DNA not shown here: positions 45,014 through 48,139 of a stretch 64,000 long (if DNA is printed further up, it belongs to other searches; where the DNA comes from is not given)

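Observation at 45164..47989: A second solitary nuclease-methyltransferase fusion (type IIG-like) with a long C-terminal region.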

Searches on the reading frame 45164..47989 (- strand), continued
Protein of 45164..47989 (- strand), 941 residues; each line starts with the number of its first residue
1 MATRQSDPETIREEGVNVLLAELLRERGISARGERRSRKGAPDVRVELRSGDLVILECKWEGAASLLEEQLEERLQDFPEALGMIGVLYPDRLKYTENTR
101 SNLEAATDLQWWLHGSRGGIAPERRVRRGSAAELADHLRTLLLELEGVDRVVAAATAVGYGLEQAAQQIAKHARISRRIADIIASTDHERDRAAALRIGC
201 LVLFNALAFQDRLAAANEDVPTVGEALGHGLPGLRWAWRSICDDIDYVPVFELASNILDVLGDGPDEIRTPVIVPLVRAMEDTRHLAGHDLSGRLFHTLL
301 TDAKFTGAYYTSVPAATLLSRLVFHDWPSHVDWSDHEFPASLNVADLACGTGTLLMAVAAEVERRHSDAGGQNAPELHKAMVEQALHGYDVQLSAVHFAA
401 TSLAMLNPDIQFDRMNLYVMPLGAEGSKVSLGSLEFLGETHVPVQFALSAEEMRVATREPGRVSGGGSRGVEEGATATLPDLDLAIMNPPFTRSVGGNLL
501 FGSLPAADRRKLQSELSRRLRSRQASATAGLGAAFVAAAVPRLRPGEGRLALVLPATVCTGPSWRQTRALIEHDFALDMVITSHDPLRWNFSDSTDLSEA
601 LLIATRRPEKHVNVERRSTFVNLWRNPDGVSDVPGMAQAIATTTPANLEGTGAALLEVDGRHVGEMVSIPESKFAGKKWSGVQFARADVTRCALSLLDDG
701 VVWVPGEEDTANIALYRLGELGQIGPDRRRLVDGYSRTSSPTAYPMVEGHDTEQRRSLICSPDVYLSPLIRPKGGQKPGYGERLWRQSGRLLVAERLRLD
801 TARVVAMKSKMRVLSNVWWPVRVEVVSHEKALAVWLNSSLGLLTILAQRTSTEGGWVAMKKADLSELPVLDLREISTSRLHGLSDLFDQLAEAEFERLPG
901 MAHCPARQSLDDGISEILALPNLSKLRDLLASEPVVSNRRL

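Call 32: search_solved_structures(query=A2, max_evalue=10, show_alignments=3)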
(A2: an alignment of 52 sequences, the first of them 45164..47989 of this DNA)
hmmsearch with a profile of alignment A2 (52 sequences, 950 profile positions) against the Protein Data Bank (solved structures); distinct sequences matched with E-value up to 10: 33.
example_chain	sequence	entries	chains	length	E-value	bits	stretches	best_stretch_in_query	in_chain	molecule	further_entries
7vru_A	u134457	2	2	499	2e-09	39.2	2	271-377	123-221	Site-specific DNA-methyltransferase (adenine-specific)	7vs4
8c45_A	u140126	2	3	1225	1.8e-07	32.7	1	345-417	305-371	site-specific DNA-methyltransferase (adenine-specific)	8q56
8w0p_A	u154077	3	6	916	6.6e-07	30.9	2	531-613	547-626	RM.BsaXI | site-specific DNA-methyltransferase (adenine-specific)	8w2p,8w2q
9ewz_C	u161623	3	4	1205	1.1e-06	30.1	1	345-417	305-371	Adenine-specific methyltransferase BrxX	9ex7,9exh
8zek_A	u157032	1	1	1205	1.2e-06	30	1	345-417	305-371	site-specific DNA-methyltransferase (adenine-specific)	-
7qw5_A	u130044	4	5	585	6.1e-06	27.7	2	477-579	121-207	Modification methylase BseCI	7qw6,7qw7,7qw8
3s1s_A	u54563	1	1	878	1.8e-05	26.1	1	475-582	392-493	restriction endonuclease BpuSI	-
3lkd_A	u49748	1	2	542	2.7e-05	25.5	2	278-365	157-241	Type I restriction-modification system methyltransferase subunit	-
2okc_A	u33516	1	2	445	7.1e-05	24.1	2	348-414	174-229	Type I restriction enzyme StySJI M protein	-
8cxz_A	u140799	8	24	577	0.0024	19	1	348-408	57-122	Site-specific DNA-methyltransferase (adenine-specific)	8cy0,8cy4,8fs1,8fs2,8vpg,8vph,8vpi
7lni_A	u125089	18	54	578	0.0024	19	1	348-408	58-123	Site-specific DNA-methyltransferase (adenine-specific)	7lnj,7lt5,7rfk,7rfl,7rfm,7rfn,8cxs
7lo5_A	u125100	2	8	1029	0.0035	18.5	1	471-578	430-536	Site-specific DNA-methyltransferase (adenine-specific)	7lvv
7bst_D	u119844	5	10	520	0.0038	18.4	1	293-376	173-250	Type I restriction enzyme EcoR124II M protein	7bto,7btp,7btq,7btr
1y88_A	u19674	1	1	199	0.0039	18.4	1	13-58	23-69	Hypothetical protein AF1548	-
2f8l_A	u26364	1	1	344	0.0083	17.3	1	343-368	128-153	hypothetical protein lmo1582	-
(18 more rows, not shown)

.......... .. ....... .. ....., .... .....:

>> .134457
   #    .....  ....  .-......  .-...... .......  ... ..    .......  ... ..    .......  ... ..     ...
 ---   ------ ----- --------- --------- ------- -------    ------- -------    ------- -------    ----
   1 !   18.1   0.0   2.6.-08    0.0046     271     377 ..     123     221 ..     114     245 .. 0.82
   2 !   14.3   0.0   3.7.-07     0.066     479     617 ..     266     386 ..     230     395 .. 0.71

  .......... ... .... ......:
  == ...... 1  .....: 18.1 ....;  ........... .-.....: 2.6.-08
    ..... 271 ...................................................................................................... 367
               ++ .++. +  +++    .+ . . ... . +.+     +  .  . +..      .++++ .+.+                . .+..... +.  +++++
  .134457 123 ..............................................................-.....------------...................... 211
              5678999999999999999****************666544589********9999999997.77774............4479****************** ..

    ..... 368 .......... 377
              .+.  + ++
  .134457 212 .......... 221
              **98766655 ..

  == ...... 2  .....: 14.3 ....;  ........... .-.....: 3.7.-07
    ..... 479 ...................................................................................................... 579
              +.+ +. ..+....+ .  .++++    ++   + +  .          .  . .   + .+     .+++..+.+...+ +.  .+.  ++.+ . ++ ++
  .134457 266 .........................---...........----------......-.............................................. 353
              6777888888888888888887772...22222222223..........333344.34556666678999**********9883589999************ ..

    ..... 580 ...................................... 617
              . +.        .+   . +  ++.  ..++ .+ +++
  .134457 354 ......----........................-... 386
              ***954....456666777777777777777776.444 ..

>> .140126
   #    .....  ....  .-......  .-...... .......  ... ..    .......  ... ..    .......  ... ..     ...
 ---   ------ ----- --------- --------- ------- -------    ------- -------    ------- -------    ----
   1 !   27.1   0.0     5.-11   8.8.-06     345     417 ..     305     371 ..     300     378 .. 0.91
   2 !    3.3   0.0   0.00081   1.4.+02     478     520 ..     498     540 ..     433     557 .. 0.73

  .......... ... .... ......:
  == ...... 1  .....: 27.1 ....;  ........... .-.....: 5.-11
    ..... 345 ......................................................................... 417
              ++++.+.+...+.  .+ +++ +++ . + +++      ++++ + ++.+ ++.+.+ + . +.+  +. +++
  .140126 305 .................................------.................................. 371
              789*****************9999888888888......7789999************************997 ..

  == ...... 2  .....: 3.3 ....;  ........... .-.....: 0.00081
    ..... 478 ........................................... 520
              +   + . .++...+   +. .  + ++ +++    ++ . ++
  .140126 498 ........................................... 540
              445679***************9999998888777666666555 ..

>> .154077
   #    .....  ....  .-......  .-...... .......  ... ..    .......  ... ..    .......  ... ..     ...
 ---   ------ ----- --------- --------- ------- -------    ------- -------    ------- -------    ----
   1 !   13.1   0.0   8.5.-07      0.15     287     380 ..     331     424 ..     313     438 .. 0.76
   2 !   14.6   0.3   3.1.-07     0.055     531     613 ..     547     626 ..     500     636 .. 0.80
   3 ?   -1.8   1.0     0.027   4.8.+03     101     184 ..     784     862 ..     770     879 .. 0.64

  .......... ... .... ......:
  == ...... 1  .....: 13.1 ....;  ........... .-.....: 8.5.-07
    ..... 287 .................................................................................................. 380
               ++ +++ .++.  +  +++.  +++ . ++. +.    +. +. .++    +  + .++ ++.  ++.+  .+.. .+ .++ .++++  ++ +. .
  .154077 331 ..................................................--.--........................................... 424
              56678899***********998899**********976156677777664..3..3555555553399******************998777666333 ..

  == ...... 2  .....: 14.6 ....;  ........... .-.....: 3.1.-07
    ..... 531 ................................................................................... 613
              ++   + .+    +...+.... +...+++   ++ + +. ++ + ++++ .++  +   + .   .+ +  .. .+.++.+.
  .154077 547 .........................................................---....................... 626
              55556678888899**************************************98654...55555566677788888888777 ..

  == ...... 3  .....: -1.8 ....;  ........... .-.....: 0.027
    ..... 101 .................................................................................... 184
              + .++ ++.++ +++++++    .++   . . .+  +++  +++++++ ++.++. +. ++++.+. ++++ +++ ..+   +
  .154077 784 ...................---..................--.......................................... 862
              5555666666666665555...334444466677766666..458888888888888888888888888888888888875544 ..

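Call 33: search_protein_families(library=pfam, alignment_id=A2, max_evalue=0.01)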
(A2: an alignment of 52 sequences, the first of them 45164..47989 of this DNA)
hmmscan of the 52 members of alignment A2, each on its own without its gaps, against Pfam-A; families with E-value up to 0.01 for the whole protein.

A. member 1, window:45164-47989:- (941 aa): 1 family
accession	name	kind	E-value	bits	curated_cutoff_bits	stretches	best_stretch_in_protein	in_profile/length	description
PF13649.12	Methyltransf_25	-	0.0061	17.7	27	0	344-362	1-19/97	Methyltransferase domain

B. families by the number of members that match (of 52 scanned): 7 families
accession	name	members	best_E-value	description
PF02384.22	N6_Mtase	46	9.6e-14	N-6 DNA Methylase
PF07669.17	Eco57I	22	3.3e-10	Eco57I restriction-modification methylase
PF01170.24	UPF0020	9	4.9e-06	RMKL-like, methyltransferase domain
PF05175.20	MTS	9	0.00055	Methyltransferase small domain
PF20473.4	MmeI_Mtase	7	7e-06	MmeI, DNA-methyltransferase domain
PF13847.12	Methyltransf_31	3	0.0048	Methyltransferase domain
PF13649.12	Methyltransf_25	2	0.0061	Methyltransferase domain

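Call 34: predict_structure(alignment_id=A1)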
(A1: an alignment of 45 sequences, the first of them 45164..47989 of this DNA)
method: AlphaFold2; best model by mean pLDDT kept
length: 941 residues; sequences in the alignment: 45
mean_pLDDT: 58.9   pTM: 0.42
mean pLDDT of the five models: 58.9, 55.8, 53.8, 49.2, 47.8
residues with pLDDT >= 90: 52; 70-90: 325; 50-70: 188; < 50: 376
segments of 3 or more residues with pLDDT < 50: 1-6, 245-248, 287-298, 300-480, 486-531, 585-598, 628-632, 678-698, 728-785, 799-802, 809-816, 850-856, 933-941
pLDDT, mean of each block of 10 residues (from residue 1): 51 87 87 72 80 88 85 85 91 86 91 88 86 85 72 70 83 83 58 69 73 69 85 84 54 79 77 84 57 44 34 32 32 27 25 30 38 37 31 31 33 25 27 33 31 22 23 34 47 27 34 40 44 56 69 57 65 79 46 38 76 73 54 57 71 64 71 61 40 48 68 84 61 30 27 30 37 40 50 59 51 49 78 84 65 48 78 89 88 65 82 91 76 38 27
secondary structure, 60 per line:
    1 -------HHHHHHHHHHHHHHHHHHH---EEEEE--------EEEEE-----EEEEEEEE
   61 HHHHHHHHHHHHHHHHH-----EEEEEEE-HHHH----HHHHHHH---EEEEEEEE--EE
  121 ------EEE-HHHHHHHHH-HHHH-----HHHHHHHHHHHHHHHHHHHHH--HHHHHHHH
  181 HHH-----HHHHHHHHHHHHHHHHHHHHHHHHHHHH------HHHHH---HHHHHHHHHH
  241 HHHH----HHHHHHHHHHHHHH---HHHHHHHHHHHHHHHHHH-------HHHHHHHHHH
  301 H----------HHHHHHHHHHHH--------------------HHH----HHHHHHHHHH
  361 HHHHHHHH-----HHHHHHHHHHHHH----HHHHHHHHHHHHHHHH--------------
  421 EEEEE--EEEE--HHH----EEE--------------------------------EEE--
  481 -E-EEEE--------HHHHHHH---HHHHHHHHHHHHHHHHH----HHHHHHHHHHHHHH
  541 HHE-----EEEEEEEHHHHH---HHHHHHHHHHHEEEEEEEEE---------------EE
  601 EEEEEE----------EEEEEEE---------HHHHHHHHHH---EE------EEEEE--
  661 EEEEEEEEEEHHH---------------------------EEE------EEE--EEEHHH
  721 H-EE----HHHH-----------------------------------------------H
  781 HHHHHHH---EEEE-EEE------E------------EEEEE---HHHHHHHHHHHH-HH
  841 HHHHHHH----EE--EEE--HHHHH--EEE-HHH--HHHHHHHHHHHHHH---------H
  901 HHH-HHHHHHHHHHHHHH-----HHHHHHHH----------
elements in order (helices of 4 or more, strands of 3 or more residues): H8-26 E30-34 E43-47 E53-60 H61-77 E83-89 H91-94 H99-105 E109-116 E127-129 H131-139 H141-144 H150-170 H173-183 H189-216 H223-227 H231-244 H249-262 H266-283 H291-301 H312-323 H351-368 H374-386 H391-406 E421-425 E428-431 E441-443 E476-478 E484-487 H496-502 H506-522 H527-542 E549-555 H556-560 H564-574 E575-583 E599-606 E617-623 H633-642 E654-658 E661-670 E701-703 E710-712 E715-717 H718-721 H729-732 H780-787 E791-794 E796-798 E818-822 H826-837 H839-847 E856-858 H861-865 E868-870 H877-890 H900-903 H905-918 H924-931

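Call 35: find_homologous_proteins(query=A2, max_evalue=1e-10)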
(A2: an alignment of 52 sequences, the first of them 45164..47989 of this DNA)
Query A2 (52 sequences) (941 aa, profile of the alignment): 2327 proteins with E <= 1e-10 among 8000 candidates; the best 120 are listed.
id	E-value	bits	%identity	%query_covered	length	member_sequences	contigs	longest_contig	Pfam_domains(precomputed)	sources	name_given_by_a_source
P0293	0.0e+0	1251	37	99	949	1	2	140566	PF02384.23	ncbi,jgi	-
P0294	0.0e+0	1245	36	98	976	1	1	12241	-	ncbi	-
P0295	0.0e+0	1244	35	98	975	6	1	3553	-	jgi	jgi:hypothetical protein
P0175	0.0e+0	1243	35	98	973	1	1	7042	-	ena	-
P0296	0.0e+0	1242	37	99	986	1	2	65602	PF02384.23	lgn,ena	-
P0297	0.0e+0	1242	37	98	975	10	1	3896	-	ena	-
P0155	0.0e+0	1240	36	99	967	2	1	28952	PF02384.23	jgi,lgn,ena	-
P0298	0.0e+0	1238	35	99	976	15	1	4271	-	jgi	-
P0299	0.0e+0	1235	38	99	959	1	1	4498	PF02384.23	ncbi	-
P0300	0.0e+0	1234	35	99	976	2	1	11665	PF02384.23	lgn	-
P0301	0.0e+0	1233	34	98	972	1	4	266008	-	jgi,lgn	jgi:hypothetical protein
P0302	0.0e+0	1233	36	98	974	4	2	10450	-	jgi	-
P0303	0.0e+0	1231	35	98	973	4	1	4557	-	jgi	-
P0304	0.0e+0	1229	41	98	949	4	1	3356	-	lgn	-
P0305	0.0e+0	1228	35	98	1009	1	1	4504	-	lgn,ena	-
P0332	0.0e+0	1217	36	99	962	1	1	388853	PF02384.23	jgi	jgi:hypothetical protein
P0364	0.0e+0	1193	42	79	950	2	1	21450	PF02384.23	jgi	-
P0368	0.0e+0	1188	41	79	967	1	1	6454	PF02384.23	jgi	-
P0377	0.0e+0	1184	37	98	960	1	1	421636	PF02384.23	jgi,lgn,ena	jgi:hypothetical protein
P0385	0.0e+0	1181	37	79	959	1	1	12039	PF02384.23,PF07669.18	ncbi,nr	ncbi:MAG: N-6 DNA methylase [Acidobacteria bacterium]|nr:N-6 DNA methylase [Acidobacteriota bacteriu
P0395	0.0e+0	1175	40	79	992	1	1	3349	-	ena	-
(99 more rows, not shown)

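Call 39: find_encoding_contigs(protein=P0332, flank=8000, max_places=2)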
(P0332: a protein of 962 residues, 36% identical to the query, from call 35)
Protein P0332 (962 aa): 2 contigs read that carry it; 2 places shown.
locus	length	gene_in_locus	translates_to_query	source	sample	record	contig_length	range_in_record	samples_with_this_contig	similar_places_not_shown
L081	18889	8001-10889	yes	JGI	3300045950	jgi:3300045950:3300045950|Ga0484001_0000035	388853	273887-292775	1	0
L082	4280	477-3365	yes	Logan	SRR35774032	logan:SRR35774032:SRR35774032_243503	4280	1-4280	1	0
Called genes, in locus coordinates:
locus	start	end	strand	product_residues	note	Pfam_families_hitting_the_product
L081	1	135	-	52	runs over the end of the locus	-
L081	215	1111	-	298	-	-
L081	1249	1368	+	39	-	-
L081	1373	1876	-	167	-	PF00156:Pribosyltran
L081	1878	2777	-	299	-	PF19656:DUF6159 (weak), PF10110:GPDPase_memb (weak)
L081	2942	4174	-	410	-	PF13649:Methyltransf_25 (weak), PF18096:Thump_like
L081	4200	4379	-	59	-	-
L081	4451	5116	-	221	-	PF14014:DUF4230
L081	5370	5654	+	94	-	PF04456:DUF503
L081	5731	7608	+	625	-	PF05226:CHASE2, PF00211:Guanylate_cyc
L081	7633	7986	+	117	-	-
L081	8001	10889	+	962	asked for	PF02384:N6_Mtase (weak)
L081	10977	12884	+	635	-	PF16177:ACAS_N, PF00501:AMP-binding, PF13193:AMP-binding_C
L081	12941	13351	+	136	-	PF02566:OsmC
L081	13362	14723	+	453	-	-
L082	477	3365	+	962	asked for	PF02384:N6_Mtase (weak)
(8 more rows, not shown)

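Call 40: find_encoding_contigs(protein=P0377, flank=8000, max_places=2)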
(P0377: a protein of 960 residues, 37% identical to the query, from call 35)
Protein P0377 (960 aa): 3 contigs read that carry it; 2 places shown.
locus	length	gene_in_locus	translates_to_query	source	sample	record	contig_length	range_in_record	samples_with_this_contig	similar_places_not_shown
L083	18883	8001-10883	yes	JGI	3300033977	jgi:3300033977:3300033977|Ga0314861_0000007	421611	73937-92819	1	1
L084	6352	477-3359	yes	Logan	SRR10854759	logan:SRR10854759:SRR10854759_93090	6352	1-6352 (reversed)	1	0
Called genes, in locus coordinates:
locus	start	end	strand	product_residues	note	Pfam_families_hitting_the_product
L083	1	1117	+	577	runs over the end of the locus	PF02366:PMT, PF13231:PMT_2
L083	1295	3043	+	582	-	PF02366:PMT, PF13231:PMT_2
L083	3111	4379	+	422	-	PF01041:DegT_DnrJ_EryC1, PF00155:Aminotran_1_2, PF01053:Cys_Met_Meta_PP (weak), PF01212:Beta_elim_lyase (faint)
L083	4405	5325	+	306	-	PF00535:Glycos_transf_2, PF13641:Glyco_tranf_2_3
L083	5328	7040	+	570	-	PF02366:PMT, PF13231:PMT_2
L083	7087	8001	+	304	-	PF00551:Formyl_trans_N, PF02911:Formyl_trans_C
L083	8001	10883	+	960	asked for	PF02384:N6_Mtase (faint)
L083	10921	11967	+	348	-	PF01370:Epimerase, PF16363:GDP_Man_Dehyd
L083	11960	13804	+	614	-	PF13231:PMT_2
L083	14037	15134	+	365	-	PF01569:PAP2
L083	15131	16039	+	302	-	PF01522:Polysacc_deac_1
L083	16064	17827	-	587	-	PF03739:LptF_LptG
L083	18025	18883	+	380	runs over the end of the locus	PF00149:Metallophos, PF12850:Metallophos_2 (faint)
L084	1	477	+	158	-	?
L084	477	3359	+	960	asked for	PF02384:N6_Mtase (faint)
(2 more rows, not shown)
